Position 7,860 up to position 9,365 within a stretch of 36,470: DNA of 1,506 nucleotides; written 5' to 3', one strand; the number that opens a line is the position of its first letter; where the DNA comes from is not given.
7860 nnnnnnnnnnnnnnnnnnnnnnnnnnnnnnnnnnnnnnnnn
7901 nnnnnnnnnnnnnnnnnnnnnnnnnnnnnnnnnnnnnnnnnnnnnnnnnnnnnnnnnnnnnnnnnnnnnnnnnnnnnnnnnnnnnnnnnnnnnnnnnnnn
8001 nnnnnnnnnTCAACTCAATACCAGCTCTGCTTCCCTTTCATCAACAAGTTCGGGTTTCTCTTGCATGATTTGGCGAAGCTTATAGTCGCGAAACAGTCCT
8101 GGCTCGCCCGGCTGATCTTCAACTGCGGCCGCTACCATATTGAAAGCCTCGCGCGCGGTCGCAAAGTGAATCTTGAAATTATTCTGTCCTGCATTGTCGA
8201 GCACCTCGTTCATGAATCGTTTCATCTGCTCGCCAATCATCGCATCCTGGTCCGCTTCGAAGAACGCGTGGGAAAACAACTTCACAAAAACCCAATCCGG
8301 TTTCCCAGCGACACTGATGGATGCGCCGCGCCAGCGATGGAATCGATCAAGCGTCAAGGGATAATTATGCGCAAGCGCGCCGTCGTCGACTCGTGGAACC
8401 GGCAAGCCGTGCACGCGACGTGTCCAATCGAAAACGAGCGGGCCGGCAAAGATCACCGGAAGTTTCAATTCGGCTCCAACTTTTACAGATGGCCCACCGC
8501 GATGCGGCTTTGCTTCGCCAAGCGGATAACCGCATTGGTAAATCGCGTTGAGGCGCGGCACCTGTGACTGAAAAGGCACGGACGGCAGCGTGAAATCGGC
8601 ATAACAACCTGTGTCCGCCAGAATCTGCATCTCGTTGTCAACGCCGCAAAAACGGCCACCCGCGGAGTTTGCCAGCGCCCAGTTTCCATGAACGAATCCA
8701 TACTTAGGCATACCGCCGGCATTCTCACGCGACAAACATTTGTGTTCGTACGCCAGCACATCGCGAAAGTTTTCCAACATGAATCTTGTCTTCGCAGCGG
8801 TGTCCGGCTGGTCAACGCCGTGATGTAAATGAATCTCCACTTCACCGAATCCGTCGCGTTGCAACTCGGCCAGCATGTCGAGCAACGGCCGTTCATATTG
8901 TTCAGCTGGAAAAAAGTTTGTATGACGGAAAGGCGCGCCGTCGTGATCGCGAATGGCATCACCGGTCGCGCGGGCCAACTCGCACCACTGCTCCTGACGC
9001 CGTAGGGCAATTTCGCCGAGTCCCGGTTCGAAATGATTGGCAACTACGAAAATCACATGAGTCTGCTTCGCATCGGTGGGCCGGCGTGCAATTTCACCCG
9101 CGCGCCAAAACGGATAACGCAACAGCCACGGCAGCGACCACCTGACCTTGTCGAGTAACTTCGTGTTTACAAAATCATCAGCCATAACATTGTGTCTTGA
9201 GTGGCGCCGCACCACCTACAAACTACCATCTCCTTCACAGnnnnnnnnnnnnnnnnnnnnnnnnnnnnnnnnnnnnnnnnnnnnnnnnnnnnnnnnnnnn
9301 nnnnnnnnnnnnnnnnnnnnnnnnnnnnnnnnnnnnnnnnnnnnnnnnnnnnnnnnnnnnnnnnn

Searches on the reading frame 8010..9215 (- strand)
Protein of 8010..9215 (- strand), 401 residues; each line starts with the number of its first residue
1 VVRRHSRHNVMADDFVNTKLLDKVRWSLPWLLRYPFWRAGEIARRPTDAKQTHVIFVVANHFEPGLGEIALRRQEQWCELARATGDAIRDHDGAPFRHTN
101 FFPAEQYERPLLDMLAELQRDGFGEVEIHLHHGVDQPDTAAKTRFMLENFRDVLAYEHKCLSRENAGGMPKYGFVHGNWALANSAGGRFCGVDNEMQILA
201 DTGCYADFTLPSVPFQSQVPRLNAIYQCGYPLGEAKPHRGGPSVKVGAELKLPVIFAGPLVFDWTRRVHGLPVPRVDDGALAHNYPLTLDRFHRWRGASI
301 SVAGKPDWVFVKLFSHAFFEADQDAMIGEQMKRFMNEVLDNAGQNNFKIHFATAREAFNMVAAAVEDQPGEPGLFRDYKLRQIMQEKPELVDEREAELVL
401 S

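Call 29: search_protein_families(library=pfam, proteins=[window:8010-9215:-], max_evalue=0.0001)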
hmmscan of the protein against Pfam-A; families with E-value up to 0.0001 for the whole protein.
window:8010-9215:- (401 aa): 0 families

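Call 68: search_protein_families(library=ncbifam, proteins=[window:8010-9215:-], max_evalue=0.00001)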
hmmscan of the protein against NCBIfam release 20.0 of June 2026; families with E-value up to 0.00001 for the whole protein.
window:8010-9215:- (401 aa): 0 families

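Call 70: search_solved_structures(query=window:8010-9215:-, max_evalue=1)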
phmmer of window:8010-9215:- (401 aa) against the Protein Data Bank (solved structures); distinct sequences matched with E-value up to 1: 0.

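Call 71: search_protein_families(library=pfam, proteins=[window:8010-9215:-], max_evalue=5)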
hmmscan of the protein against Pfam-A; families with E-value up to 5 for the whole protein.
window:8010-9215:- (401 aa): 0 families
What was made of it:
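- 8010..9215 (-): Second uncharacterised soluble protein family ('unk401'). Elsewhere it is fused to, or adjacent to, homologues of the target. No Pfam, NCBIfam or PDB hit (calls 29, 68, 70, 71).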

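Call 77: search_protein_families(library=padloc, proteins=[window:8010-9215:-], max_evalue=0.01)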
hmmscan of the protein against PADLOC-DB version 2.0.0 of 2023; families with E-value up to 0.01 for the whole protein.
window:8010-9215:- (401 aa): 0 families
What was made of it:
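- Closest known: Mrr_N winged helix. Different: There is no defence-system match (call 77).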
